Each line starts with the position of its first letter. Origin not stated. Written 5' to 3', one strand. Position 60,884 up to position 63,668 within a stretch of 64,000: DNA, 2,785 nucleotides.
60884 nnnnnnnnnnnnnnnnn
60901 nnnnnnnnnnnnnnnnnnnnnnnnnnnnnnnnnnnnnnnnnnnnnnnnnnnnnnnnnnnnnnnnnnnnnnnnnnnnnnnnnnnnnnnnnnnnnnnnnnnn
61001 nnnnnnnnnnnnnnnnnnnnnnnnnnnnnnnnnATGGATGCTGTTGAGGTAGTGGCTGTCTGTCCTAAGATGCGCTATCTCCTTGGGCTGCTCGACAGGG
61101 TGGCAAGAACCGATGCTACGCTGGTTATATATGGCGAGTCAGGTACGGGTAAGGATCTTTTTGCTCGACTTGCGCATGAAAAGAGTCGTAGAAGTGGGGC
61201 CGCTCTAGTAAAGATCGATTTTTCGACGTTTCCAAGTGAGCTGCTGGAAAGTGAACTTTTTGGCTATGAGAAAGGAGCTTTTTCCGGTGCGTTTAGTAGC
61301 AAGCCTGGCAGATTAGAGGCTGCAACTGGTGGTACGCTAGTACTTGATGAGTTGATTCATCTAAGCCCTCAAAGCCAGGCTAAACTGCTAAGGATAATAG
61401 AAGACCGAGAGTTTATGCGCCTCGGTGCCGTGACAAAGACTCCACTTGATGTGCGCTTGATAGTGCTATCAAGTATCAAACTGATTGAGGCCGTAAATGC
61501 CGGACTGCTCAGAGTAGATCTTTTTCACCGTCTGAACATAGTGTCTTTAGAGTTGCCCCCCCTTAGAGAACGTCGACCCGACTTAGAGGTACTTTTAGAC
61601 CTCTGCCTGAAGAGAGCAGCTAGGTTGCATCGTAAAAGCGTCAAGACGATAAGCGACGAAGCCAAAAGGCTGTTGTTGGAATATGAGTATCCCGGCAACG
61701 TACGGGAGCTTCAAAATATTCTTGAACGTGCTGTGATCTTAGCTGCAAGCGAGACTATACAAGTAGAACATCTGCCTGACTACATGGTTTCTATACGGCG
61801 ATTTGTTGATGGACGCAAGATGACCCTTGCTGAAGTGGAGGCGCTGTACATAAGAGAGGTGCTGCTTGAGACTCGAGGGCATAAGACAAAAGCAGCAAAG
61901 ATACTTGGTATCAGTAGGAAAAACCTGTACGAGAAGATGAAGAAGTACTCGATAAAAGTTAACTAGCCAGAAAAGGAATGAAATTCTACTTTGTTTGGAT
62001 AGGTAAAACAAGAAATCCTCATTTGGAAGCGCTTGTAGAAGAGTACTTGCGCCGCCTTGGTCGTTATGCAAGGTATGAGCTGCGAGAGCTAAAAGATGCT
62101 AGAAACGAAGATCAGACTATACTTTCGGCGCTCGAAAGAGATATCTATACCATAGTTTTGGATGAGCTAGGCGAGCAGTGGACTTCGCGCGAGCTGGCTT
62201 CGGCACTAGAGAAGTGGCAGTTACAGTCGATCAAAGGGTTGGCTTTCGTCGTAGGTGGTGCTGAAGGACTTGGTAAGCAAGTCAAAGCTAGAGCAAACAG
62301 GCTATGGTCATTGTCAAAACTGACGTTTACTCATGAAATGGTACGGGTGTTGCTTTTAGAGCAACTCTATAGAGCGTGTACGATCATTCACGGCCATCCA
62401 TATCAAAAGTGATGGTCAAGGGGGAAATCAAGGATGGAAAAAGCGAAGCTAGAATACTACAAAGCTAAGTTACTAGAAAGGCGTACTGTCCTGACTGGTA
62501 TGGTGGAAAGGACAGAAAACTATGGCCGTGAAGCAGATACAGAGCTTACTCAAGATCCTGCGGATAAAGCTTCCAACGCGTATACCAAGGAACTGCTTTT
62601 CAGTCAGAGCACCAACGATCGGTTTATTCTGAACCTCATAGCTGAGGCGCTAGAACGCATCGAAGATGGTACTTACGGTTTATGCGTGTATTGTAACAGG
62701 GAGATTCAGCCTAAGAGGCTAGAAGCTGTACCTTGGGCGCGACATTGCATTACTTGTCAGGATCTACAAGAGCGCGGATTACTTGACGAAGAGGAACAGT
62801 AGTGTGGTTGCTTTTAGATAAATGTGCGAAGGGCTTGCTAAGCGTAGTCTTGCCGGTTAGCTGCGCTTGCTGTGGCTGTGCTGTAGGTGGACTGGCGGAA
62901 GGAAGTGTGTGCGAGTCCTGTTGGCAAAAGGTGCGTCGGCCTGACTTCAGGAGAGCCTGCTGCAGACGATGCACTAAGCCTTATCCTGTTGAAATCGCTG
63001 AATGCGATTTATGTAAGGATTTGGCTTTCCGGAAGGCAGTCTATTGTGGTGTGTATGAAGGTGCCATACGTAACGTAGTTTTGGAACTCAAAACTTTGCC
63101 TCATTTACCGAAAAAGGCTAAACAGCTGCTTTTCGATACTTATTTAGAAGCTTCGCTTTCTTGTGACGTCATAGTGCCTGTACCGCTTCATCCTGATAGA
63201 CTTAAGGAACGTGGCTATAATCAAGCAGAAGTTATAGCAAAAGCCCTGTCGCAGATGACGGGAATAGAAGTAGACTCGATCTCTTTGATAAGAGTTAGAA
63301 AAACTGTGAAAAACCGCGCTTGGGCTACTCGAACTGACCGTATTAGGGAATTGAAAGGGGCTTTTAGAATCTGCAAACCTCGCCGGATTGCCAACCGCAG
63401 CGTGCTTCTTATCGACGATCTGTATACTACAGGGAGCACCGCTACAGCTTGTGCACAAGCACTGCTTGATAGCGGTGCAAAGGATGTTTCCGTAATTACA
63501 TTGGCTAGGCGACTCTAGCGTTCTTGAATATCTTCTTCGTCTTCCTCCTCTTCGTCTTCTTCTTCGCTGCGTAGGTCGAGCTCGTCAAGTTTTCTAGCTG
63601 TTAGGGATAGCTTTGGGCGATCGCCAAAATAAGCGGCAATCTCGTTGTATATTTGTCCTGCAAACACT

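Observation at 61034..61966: Sensor-less (PspF-like) sigma-54 activator embedded in the rplU-rpmA-obg-rsfS-rlmH-dksA-comF operon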

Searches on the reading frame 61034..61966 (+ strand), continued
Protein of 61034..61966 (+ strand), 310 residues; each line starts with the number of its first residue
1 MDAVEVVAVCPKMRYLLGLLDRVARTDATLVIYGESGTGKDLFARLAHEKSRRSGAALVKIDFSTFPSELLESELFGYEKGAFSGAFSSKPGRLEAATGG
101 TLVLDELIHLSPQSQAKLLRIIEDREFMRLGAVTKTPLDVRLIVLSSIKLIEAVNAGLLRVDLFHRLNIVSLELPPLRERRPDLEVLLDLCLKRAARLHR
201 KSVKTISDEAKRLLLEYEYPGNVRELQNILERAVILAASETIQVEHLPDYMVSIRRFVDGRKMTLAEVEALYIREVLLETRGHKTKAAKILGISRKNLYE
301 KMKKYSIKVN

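Call 44: find_encoding_contigs(protein=P0286, flank=5000, max_places=1)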
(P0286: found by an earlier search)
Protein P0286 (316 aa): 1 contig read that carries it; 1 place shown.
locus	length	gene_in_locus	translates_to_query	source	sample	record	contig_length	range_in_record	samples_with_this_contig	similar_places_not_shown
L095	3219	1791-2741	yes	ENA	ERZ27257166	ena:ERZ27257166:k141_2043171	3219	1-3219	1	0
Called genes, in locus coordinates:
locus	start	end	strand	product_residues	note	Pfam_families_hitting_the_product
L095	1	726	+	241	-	?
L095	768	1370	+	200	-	PF01467:CTP_transf_like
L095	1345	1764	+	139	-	PF02410:RsfS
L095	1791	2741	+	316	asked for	PF00158:Sigma54_activat, PF14532:Sigma54_activ_2, PF25601:AAA_lid_14, PF02954:HTH_8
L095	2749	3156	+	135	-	PF02590:SPOUT_MTase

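Call 51: find_homologous_proteins(query=A3, max_evalue=1e-40)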
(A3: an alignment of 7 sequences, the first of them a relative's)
Query A3 (7 sequences) (310 aa, profile of the alignment): 7998 proteins with E <= 1e-40 among 8000 candidates; the best 120 are listed.
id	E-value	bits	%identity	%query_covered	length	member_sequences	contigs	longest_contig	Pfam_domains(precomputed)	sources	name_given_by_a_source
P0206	9.8e-153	526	100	100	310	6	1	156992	PF00158.33,PF25601.2,PF02954.26,PF14532.13,PF07728.21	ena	-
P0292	1.6e-150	519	94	100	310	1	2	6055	PF00158.33,PF25601.2,PF02954.26,PF14532.13,PF07728.21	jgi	jgi:DNA-binding NtrC family response regulator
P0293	2.2e-150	518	93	100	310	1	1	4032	PF00158.33,PF25601.2,PF02954.26,PF14532.13,PF07728.21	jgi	jgi:DNA-binding NtrC family response regulator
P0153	3.8e-150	517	48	92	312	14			PF00158.33,PF25601.2,PF02954.26,PF14532.13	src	-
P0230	4.6e-150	517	66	97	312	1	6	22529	PF00158.33,PF25601.2,PF02954.26,PF14532.13,PF07728.21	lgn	-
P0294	1.2e-149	516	93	100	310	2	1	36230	PF00158.33,PF25601.2,PF02954.26,PF14532.13,PF07728.21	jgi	jgi:DNA-binding NtrC family response regulator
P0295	3.0e-149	515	48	97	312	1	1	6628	PF00158.33,PF25601.2,PF02954.26,PF14532.13,PF07728.21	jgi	jgi:transcriptional regulator with PAS, ATPase and Fis domain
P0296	6.3e-149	513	93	100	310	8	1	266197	PF00158.33,PF25601.2,PF02954.26,PF14532.13,PF07728.21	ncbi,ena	-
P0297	1.1e-148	513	93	100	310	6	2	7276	PF00158.33,PF25601.2,PF02954.26,PF14532.13,PF07728.21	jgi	-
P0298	1.1e-148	513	93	100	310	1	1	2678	PF00158.33,PF25601.2,PF02954.26,PF14532.13,PF07728.21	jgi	jgi:DNA-binding NtrC family response regulator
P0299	1.9e-148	512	67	100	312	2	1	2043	PF00158.33,PF25601.2,PF02954.26,PF14532.13,PF07728.21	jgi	-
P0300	2.1e-148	512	48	97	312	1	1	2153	PF00158.33,PF25601.2,PF02954.26,PF14532.13,PF07728.21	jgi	jgi:DNA-binding NtrC family response regulator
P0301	2.2e-148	512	48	97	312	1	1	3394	PF00158.33,PF25601.2,PF02954.26,PF14532.13,PF07728.21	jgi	jgi:DNA-binding NtrC family response regulator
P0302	2.6e-148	511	49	93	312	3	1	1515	PF00158.33,PF25601.2,PF02954.26,PF14532.13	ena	-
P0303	5.6e-148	510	88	100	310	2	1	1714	PF00158.33,PF25601.2,PF02954.26,PF14532.13,PF07728.21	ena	-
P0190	2.9e-144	498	44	97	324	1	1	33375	PF00158.33,PF25601.2,PF02954.26,PF14532.13,PF07728.21,PF13191.13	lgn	-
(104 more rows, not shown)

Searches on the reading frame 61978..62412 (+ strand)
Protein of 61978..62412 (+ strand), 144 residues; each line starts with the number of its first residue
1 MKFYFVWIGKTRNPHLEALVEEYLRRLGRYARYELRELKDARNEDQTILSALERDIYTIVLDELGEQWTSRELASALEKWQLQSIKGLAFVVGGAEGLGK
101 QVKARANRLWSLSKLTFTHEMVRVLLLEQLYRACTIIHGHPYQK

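Call 3: search_protein_families(library=pfam, proteins=[window:61978-62412:+])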
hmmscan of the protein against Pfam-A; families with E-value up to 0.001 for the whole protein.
window:61978-62412:+ (144 aa): 1 family
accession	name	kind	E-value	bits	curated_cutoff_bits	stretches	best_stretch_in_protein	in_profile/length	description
PF02590.22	SPOUT_MTase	-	1.3e-45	155.6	27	1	1-142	1-153/154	Predicted SPOUT methyltransferase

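Call 4: search_protein_families(library=ncbifam, proteins=[window:61978-62412:+])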
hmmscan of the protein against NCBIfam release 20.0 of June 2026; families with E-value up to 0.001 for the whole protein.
window:61978-62412:+ (144 aa): 9 families
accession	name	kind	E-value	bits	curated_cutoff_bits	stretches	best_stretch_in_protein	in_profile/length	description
NF000986.0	PRK00103.1-4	equivalog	1.7e-38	132.3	141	1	1-144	1-155/156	23S rRNA (pseudouridine(1915)-N(3))-methyltransferase RlmH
NF000990.0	PRK00103.2-4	equivalog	3.2e-34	118.2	207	1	1-143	1-155/157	23S rRNA (pseudouridine(1915)-N(3))-methyltransferase RlmH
NF000985.0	PRK00103.1-3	equivalog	8.1e-33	113.5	172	2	43-144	58-159/159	23S rRNA (pseudouridine(1915)-N(3))-methyltransferase RlmH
TIGR00246.1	tRNA_RlmH_YbeA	equivalog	4.8e-32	111.1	149.7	1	3-144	3-154/155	23S rRNA (pseudouridine(1915)-N(3))-methyltransferase RlmH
NF000989.0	PRK00103.2-3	equivalog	4.3e-30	104.9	169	1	34-144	40-159/160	23S rRNA (pseudouridine(1915)-N(3))-methyltransferase RlmH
NF000991.0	PRK00103.2-5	equivalog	7.2e-28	97.4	216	1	42-143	57-158/160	23S rRNA (pseudouridine(1915)-N(3))-methyltransferase RlmH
NF000988.0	PRK00103.2-2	equivalog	1.9e-27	96.3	199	1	1-143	1-154/156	23S rRNA (pseudouridine(1915)-N(3))-methyltransferase RlmH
NF000984.0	PRK00103.1-1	equivalog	4.2e-26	91.7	242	1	1-143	1-154/156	23S rRNA (pseudouridine(1915)-N(3))-methyltransferase RlmH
NF000987.0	PRK00103.2-1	equivalog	1.9e-14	54.4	210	1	55-144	68-151/151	23S rRNA (pseudouridine(1915)-N(3))-methyltransferase RlmH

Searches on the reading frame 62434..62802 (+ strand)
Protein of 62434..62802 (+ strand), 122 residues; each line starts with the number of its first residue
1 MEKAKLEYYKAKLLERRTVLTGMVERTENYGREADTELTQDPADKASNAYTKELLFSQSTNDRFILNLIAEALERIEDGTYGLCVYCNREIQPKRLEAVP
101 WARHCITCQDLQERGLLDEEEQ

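Call 3: search_protein_families(library=pfam, proteins=[window:62434-62802:+])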
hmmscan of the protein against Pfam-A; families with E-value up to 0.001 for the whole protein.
window:62434-62802:+ (122 aa): 2 families
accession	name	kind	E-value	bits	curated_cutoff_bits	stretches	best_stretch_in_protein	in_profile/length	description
PF01258.23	zf-dskA_traR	-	2.2e-10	40.8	24.9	1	79-114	1-36/36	Prokaryotic dksA/traR C4-type zinc finger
PF21157.2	DksA_N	-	0.00024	21.7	27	1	5-76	1-71/71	DnaK suppressor protein DksA, N-terminal domain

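Call 4: search_protein_families(library=ncbifam, proteins=[window:62434-62802:+])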
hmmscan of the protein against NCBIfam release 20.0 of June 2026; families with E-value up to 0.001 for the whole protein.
window:62434-62802:+ (122 aa): 6 families
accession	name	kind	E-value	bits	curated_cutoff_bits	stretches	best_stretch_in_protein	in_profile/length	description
NF033459.1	DksA_like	equivalog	4.2e-20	72.1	105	1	5-114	2-111/113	RNA polymerase-binding protein DksA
TIGR02420.1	dksA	equivalog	1.1e-19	70.9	115.5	1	1-110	1-109/110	RNA polymerase-binding protein DksA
TIGR02890.1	bacill_yteA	subfamily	9.6e-19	68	134.4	1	5-113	2-118/159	regulatory protein, yteA family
NF008045.0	PRK10778.1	equivalog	4.9e-13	49.5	289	1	1-113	32-143/151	RNA polymerase-binding protein DksA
TIGR02419.1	C4_traR_proteo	subfamily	1.5e-08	35.1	59.7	1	58-113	7-64/64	phage/conjugal plasmid C-4 type zinc finger protein, TraR family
NF008243.0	PRK11019.1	equivalog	7.5e-05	23.1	96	1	69-113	23-68/88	DksA/TraR family C4-type zinc finger protein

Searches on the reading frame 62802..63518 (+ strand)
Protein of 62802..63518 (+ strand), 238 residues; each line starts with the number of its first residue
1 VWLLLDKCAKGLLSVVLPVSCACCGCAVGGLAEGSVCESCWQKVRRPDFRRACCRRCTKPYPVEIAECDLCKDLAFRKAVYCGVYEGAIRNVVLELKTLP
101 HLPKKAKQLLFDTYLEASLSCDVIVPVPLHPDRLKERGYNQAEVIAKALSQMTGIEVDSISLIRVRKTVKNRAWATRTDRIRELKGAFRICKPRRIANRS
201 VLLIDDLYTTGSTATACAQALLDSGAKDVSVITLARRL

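Call 3: search_protein_families(library=pfam, proteins=[window:62802-63518:+])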
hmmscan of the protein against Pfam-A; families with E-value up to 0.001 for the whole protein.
window:62802-63518:+ (238 aa): 2 families
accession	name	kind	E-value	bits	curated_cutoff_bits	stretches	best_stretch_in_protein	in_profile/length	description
PF18912.6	DZR_2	-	5e-06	26.7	27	1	12-72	1-53/56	Double zinc ribbon domain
PF00156.33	Pribosyltran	-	3.5e-05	23.6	26.3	1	105-237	14-126/158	Phosphoribosyl transferase domain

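Call 4: search_protein_families(library=ncbifam, proteins=[window:62802-63518:+])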
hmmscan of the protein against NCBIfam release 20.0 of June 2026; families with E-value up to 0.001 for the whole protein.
window:62802-63518:+ (238 aa): 8 families
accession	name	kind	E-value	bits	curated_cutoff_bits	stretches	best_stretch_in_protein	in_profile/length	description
TIGR00201.1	comF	subfamily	2.7e-25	89.4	233.55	1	54-236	1-190/190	ComF family protein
NF008616.0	PRK11595.1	equivalog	1.5e-24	86.7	304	1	21-238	8-227/227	DNA utilization protein GntX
NF003549.0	PRK05205.1-5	equivalog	1.6e-05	24.4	138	1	134-232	40-134/182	bifunctional pyr operon transcriptional regulator/uracil phosphoribosyltransferase PyrR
NF002095.0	PRK00934.1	equivalog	4.9e-05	22.6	296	1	143-233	167-240/287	ribose-phosphate diphosphokinase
TIGR01251.1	ribP_PPkin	subfamily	7.3e-05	21.8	113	1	196-233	208-245/309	ribose-phosphate diphosphokinase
NF005537.0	PRK07199.1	subfamily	0.00016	20.8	322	1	191-233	204-246/301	ribose-phosphate diphosphokinase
NF006605.0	PRK09162.1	equivalog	0.00018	21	181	1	194-236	94-136/183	hypoxanthine-guanine phosphoribosyltransferase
NF002320.0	PRK01259.1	subfamily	0.00019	21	297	1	196-232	212-248/316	ribose-phosphate diphosphokinase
